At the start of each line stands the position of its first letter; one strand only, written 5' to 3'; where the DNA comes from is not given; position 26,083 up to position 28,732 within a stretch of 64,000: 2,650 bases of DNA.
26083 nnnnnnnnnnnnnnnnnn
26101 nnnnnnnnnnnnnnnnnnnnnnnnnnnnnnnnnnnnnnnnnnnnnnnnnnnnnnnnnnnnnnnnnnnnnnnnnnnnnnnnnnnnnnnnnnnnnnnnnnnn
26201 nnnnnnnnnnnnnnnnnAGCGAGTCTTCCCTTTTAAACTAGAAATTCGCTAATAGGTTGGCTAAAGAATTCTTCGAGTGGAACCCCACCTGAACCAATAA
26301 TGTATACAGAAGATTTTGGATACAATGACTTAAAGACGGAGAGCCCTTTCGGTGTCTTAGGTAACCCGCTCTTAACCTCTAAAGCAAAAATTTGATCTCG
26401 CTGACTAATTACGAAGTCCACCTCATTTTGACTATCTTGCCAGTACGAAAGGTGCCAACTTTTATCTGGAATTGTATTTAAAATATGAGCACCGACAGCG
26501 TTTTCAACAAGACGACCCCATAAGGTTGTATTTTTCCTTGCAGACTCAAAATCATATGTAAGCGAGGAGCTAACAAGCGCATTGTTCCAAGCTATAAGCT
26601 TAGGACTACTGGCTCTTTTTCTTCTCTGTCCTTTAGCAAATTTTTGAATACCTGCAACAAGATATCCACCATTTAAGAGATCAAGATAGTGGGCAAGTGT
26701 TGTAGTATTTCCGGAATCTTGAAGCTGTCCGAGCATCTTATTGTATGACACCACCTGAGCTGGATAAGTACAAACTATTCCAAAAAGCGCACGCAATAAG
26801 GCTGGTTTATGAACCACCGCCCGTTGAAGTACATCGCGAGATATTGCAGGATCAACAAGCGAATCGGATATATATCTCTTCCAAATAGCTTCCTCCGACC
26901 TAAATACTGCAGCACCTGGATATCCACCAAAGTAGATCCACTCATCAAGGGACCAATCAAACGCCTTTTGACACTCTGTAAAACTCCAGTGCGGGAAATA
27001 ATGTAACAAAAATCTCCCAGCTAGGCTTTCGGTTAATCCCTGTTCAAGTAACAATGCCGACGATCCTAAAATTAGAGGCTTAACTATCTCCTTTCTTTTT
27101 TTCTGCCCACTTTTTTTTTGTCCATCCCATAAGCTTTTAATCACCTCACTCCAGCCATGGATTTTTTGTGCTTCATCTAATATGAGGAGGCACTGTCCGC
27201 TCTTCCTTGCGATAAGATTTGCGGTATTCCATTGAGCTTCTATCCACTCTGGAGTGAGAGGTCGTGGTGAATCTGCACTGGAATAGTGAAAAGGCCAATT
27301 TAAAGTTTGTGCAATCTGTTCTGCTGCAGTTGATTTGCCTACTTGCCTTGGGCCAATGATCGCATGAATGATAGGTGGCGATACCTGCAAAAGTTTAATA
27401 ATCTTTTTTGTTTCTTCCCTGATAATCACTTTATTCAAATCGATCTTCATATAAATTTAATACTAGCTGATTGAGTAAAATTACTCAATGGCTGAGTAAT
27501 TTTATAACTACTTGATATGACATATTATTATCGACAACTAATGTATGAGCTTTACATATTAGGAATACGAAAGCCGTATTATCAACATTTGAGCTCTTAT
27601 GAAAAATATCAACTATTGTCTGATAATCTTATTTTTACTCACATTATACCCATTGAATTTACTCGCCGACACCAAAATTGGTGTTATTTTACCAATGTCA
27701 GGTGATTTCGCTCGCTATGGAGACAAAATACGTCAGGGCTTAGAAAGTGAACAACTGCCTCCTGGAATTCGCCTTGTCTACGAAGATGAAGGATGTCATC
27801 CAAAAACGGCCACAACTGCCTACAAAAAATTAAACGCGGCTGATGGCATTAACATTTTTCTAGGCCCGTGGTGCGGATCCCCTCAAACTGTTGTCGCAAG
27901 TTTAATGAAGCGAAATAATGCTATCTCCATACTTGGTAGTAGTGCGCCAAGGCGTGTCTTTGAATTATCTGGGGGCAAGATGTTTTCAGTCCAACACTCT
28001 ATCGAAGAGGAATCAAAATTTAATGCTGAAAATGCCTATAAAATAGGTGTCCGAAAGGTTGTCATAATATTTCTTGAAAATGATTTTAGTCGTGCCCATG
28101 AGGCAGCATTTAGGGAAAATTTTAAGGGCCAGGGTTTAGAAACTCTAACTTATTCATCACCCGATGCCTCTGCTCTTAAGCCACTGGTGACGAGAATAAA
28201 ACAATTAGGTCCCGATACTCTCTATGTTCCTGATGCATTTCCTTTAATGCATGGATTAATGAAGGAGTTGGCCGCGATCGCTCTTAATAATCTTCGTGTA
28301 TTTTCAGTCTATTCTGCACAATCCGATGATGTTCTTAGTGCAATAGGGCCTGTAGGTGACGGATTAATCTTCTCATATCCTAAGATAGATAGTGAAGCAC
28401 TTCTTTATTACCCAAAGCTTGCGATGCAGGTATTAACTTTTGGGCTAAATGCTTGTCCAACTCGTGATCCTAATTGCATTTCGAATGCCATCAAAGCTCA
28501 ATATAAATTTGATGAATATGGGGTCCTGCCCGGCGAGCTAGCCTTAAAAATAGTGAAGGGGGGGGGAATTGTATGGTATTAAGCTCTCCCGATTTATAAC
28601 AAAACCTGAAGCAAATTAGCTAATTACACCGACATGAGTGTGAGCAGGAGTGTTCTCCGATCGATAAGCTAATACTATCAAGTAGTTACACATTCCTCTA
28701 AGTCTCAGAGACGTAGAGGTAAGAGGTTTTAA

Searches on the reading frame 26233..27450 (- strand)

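Call 79: search_protein_families(library=pfam, proteins=[window:26233-27450:-], max_evalue=0.001)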
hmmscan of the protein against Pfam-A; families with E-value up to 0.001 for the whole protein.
window:26233-27450:- (405 aa): 5 families
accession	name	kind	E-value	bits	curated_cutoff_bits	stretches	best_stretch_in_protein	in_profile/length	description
PF13635.12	DUF4143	-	8.5e-26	91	28.1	1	205-362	2-160/160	Domain of unknown function (DUF4143)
PF13173.12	AAA_14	-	8.6e-20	71.5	27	1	29-159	5-127/129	AAA domain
PF00004.35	AAA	-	6.9e-05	23.7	21.2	1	31-101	3-73/131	ATPase family associated with various cellular activities (AAA)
PF01637.24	ATPase_2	-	0.00014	22.2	33.2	0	12-50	6-44/225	ATPase domain predominantly from Archaea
PF13401.12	AAA_22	-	0.00046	21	27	0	78-110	83-107/130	AAA domain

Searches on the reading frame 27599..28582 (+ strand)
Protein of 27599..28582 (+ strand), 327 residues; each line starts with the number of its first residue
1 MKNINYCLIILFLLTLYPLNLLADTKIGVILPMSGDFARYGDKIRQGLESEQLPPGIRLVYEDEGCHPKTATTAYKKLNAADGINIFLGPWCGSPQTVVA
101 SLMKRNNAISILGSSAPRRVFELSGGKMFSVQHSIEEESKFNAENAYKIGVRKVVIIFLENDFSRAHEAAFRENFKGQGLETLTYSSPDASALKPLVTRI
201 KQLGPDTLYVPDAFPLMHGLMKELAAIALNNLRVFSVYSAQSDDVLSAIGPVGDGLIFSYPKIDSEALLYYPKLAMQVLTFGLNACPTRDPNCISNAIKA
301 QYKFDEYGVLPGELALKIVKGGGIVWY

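Call 79: search_protein_families(library=pfam, proteins=[window:27599-28582:+], max_evalue=0.001)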
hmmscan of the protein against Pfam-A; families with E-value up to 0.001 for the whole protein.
window:27599-28582:+ (327 aa): 3 families
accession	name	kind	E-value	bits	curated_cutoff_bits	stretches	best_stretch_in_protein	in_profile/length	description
PF13458.12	Peripla_BP_6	-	1.2e-18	68.3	31.7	1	26-259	3-246/343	Periplasmic binding protein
PF04348.19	LppC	-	8.5e-07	28.4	28.8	1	13-177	207-372/563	LppC putative lipoprotein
PF01094.35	ANF_receptor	-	0.00025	20.6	25.4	1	57-187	25-155/353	Receptor family ligand binding region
